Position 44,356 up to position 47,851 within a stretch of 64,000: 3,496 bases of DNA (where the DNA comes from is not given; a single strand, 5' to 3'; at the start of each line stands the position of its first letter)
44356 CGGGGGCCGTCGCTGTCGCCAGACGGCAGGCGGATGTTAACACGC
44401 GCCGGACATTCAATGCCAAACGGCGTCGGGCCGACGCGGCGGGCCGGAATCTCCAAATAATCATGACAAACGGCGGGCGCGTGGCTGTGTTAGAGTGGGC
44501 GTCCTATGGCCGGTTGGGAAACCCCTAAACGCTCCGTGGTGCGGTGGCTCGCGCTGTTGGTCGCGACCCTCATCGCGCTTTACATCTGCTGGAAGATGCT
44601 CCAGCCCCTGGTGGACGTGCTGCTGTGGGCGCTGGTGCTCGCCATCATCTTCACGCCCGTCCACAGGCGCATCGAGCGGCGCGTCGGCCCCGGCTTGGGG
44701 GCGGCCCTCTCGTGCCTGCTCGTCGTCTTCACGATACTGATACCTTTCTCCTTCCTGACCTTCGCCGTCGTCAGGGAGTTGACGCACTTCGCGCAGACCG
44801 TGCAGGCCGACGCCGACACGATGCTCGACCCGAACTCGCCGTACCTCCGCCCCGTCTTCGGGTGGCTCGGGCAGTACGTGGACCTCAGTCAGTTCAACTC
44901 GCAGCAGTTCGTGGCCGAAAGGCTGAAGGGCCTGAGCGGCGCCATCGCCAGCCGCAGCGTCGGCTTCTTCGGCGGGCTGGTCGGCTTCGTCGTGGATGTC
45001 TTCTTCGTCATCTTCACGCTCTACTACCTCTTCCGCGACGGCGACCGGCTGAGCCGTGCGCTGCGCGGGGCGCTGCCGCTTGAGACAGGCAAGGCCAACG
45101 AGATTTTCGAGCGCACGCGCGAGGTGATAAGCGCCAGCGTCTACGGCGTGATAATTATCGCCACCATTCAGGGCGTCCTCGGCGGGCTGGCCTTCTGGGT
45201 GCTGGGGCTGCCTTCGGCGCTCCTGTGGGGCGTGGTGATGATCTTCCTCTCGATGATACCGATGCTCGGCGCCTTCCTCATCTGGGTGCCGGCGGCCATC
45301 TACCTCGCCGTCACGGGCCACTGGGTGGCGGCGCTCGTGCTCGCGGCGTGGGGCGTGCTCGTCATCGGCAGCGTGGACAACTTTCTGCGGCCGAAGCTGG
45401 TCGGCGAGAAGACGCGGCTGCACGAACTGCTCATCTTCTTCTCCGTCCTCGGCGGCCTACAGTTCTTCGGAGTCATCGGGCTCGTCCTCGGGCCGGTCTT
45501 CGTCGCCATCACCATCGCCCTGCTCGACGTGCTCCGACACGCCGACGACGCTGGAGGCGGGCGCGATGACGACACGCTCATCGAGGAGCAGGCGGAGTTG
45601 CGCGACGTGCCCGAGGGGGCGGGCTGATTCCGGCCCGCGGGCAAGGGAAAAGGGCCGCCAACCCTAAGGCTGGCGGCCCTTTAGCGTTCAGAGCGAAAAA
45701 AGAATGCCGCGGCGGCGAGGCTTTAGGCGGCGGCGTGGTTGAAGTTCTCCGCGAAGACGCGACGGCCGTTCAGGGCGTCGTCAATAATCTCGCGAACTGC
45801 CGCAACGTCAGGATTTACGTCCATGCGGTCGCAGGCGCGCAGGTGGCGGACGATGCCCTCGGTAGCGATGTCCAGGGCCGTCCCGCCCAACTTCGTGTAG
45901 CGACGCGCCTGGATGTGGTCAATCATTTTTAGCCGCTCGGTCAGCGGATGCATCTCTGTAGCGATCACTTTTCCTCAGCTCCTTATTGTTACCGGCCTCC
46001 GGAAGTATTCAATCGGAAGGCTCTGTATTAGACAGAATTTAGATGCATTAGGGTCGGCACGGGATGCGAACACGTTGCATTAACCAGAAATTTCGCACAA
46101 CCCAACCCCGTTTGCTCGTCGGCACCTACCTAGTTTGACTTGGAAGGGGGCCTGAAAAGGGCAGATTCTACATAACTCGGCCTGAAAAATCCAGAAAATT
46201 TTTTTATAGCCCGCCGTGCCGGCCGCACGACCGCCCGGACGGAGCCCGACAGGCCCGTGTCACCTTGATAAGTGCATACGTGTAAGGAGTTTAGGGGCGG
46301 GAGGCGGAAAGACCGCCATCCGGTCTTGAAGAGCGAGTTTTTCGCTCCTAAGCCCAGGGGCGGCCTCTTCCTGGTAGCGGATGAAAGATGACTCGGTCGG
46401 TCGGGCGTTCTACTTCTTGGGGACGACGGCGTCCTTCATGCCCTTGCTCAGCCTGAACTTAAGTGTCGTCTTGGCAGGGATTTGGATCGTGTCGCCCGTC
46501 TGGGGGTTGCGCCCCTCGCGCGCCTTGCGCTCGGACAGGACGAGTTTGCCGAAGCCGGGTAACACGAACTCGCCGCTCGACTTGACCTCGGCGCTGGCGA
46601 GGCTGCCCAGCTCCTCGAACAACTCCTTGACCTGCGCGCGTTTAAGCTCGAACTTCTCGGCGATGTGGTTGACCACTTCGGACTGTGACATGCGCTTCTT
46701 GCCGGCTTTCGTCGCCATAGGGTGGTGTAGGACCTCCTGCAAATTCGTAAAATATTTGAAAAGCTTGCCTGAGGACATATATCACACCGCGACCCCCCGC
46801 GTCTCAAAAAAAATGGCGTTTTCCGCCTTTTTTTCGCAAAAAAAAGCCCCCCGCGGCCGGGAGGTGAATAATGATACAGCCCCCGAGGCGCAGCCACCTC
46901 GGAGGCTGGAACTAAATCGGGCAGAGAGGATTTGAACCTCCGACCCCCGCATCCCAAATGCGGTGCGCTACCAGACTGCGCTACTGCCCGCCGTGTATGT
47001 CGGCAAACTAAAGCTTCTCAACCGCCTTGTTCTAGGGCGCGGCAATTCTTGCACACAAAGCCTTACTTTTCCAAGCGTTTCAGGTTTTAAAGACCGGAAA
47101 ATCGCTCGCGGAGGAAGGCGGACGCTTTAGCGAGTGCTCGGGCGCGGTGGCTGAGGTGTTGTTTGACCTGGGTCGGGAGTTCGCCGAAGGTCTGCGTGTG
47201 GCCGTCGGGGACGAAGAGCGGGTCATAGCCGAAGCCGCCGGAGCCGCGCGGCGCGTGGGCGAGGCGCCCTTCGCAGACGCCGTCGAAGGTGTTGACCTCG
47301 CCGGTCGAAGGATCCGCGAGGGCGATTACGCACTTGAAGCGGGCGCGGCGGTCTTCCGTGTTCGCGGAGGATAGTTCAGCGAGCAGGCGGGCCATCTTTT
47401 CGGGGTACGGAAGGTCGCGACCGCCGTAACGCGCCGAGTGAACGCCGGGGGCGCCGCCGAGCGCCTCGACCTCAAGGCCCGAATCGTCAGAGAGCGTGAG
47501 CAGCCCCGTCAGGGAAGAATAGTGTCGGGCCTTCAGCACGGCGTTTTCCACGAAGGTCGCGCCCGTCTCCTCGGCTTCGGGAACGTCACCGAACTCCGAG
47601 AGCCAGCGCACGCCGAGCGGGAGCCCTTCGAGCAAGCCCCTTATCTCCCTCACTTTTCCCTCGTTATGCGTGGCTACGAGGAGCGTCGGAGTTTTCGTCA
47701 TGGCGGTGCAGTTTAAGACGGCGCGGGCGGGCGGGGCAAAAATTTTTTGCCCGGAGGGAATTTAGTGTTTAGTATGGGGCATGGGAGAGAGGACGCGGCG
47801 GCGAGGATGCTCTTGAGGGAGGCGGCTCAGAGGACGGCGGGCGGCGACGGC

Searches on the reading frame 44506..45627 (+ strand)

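Call 50: search_protein_families(library=pfam, proteins=[window:44506-45627:+])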
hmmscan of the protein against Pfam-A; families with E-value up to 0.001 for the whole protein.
window:44506-45627:+ (373 aa): 1 family
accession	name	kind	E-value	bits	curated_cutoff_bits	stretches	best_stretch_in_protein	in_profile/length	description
PF01594.21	AI-2E_transport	-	7.2e-58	196.7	34.3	1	17-343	3-326/327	AI-2E family transporter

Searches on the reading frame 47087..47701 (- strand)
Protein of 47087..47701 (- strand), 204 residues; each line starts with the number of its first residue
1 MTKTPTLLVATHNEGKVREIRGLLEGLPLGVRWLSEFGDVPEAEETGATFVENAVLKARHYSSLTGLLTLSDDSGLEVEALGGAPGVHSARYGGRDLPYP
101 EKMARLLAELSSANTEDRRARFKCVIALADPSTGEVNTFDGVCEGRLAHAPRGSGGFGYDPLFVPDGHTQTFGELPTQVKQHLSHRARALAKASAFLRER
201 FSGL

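Call 5: search_protein_families(library=pfam, proteins=[window:47087-47701:-])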
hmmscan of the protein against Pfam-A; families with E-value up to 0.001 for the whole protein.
window:47087-47701:- (204 aa): 1 family
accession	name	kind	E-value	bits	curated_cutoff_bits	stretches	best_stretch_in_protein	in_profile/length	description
PF01725.21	Ham1p_like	-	6.4e-63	212.5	22.5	1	7-194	1-184/186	Ham1 family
